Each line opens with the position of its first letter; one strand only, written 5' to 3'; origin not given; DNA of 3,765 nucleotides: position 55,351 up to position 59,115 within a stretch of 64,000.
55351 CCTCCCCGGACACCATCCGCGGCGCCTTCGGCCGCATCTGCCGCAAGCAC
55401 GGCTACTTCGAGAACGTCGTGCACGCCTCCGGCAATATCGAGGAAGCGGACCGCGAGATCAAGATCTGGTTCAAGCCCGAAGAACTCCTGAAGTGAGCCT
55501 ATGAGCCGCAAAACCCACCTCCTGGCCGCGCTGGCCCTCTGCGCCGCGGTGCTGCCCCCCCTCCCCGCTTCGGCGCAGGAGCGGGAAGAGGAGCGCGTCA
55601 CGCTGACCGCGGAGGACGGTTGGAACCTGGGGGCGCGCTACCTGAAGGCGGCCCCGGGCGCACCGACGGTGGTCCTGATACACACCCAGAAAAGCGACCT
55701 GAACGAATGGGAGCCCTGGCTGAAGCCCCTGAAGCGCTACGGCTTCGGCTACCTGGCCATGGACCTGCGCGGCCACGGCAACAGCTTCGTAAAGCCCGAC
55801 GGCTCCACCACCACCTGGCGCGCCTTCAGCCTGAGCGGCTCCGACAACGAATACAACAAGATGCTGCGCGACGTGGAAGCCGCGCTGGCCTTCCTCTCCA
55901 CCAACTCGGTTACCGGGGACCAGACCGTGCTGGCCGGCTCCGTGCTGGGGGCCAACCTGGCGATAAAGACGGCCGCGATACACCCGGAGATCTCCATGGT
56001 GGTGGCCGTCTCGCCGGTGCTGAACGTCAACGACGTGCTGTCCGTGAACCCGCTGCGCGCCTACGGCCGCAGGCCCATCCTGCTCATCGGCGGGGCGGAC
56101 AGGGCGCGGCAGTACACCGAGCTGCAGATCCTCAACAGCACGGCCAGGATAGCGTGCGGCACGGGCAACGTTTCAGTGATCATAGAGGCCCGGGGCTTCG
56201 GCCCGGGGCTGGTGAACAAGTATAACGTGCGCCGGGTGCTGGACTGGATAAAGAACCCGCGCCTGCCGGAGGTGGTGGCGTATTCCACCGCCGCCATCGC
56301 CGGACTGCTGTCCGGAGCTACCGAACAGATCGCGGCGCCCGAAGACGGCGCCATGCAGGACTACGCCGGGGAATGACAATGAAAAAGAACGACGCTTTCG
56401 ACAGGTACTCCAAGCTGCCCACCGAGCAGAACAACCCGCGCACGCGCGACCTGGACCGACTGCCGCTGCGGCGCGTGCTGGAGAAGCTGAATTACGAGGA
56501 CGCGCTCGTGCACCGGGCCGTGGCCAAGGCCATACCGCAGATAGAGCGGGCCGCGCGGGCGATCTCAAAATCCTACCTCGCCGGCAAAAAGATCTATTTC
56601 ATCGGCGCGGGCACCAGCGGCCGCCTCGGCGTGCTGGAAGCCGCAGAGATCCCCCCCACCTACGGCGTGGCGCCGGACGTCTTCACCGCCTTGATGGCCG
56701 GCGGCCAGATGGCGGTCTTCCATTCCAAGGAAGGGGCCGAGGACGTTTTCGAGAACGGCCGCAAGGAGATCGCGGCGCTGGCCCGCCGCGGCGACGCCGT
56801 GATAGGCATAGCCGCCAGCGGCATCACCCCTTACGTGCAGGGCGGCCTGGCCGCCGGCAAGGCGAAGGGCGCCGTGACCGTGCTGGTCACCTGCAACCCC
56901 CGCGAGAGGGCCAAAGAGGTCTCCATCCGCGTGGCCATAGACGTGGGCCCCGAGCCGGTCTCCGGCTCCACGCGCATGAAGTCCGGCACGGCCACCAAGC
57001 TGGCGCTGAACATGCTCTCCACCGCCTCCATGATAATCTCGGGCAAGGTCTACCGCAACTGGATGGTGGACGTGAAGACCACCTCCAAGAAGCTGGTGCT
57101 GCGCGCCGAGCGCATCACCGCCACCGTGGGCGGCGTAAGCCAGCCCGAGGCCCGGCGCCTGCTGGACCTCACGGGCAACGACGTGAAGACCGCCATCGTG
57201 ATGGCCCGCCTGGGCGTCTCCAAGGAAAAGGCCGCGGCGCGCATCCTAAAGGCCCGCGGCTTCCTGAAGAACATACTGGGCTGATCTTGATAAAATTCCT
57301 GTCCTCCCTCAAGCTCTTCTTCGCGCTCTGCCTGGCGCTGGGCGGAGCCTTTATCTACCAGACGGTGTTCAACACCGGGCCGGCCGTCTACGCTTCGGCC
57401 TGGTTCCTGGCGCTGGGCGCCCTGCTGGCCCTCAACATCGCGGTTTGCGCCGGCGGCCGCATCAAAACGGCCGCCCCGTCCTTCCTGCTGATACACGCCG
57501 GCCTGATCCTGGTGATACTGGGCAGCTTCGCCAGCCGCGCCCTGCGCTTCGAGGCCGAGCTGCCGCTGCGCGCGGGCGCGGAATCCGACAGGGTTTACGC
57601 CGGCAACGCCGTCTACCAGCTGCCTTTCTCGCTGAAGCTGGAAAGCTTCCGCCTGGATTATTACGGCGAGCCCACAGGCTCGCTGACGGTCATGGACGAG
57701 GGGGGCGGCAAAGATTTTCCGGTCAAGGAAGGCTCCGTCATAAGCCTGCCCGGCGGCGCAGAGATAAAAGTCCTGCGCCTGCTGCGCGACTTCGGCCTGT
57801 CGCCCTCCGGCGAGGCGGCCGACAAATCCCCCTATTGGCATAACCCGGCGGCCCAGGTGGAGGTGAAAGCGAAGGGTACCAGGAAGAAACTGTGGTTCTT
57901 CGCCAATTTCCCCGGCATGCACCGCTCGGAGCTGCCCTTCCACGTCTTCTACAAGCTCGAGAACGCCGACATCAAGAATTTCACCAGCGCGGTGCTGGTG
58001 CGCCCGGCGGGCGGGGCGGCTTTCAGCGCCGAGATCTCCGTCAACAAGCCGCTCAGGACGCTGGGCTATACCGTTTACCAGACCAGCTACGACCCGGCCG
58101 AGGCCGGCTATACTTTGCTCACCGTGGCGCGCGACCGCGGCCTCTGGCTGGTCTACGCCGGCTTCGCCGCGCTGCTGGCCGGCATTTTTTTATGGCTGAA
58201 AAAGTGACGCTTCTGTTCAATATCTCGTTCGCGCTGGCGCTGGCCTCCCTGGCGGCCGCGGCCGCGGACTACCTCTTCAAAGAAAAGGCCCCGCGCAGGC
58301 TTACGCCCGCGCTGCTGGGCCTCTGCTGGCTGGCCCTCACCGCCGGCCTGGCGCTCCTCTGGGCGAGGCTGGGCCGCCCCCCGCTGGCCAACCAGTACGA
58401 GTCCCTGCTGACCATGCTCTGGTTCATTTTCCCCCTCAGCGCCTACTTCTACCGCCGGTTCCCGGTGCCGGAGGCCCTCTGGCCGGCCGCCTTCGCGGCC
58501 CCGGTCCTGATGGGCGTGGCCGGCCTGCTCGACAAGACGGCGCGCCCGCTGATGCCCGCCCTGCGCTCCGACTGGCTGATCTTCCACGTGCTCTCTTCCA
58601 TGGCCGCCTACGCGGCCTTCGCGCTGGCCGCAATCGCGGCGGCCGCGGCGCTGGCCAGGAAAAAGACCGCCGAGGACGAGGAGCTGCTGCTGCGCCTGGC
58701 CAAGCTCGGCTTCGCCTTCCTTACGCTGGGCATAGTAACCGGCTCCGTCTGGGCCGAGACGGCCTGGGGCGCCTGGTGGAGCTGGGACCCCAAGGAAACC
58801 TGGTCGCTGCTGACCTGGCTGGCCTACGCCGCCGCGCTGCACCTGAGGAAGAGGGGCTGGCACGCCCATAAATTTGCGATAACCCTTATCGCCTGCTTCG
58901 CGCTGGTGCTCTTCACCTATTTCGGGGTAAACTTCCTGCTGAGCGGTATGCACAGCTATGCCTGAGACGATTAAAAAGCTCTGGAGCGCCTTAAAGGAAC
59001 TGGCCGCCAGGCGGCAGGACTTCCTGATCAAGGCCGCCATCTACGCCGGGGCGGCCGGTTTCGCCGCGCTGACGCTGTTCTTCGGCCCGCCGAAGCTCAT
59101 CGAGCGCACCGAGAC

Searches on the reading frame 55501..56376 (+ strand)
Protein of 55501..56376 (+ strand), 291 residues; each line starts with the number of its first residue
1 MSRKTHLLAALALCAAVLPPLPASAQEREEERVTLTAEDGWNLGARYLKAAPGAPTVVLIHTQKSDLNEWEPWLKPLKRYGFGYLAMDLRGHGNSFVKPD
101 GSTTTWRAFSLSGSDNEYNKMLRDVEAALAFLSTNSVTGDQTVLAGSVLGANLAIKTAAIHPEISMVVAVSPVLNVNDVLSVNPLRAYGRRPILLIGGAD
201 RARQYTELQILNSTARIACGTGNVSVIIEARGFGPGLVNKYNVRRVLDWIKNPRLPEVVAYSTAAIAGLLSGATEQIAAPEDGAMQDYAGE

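Call 80: search_protein_families(library=pfam, proteins=[window:55501-56376:+], max_evalue=0.00001)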
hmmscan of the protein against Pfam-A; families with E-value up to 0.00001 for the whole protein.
window:55501-56376:+ (291 aa): 3 families
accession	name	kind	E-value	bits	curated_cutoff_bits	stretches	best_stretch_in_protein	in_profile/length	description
PF12146.15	Hydrolase_4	-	5.3e-10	39.4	27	1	56-184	6-121/239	Serine aminopeptidase, S33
PF00561.26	Abhydrolase_1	-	1.8e-08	34.8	25.8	1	55-174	1-103/245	alpha/beta hydrolase fold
PF12697.13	Abhydrolase_6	-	5.1e-06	27.7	26.3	0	73-193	19-112/217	Alpha/beta hydrolase family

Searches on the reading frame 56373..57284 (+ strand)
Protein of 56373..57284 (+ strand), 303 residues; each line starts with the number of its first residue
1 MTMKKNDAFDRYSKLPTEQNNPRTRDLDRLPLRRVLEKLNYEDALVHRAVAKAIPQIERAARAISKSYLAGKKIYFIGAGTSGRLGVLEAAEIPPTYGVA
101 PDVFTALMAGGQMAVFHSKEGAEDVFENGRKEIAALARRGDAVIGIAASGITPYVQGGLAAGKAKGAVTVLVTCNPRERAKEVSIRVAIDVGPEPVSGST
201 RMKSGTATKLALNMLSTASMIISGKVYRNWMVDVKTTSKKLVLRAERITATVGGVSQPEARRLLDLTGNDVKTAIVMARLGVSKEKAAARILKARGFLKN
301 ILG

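Call 80: search_protein_families(library=pfam, proteins=[window:56373-57284:+], max_evalue=0.00001)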
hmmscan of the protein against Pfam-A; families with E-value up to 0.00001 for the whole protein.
window:56373-57284:+ (303 aa): 2 families
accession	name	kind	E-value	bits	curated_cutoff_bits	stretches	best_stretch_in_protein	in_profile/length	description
PF22645.1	GKRP_SIS_N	-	4.9e-16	58.9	27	1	58-160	3-110/113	Glucokinase regulatory protein N-terminal SIS domain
PF13580.11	SIS_2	-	1.7e-06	28.6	27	1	44-173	8-137/138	SIS domain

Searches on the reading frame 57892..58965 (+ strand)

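Call 80: search_protein_families(library=pfam, proteins=[window:57892-58965:+], max_evalue=0.00001)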
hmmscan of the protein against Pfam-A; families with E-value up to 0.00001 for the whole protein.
window:57892-58965:+ (357 aa): 1 family
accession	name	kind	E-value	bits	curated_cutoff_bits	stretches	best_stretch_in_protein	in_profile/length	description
PF01578.25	Cytochrom_C_asm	-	6.4e-44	150.6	29.9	1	166-354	2-212/212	Cytochrome C assembly protein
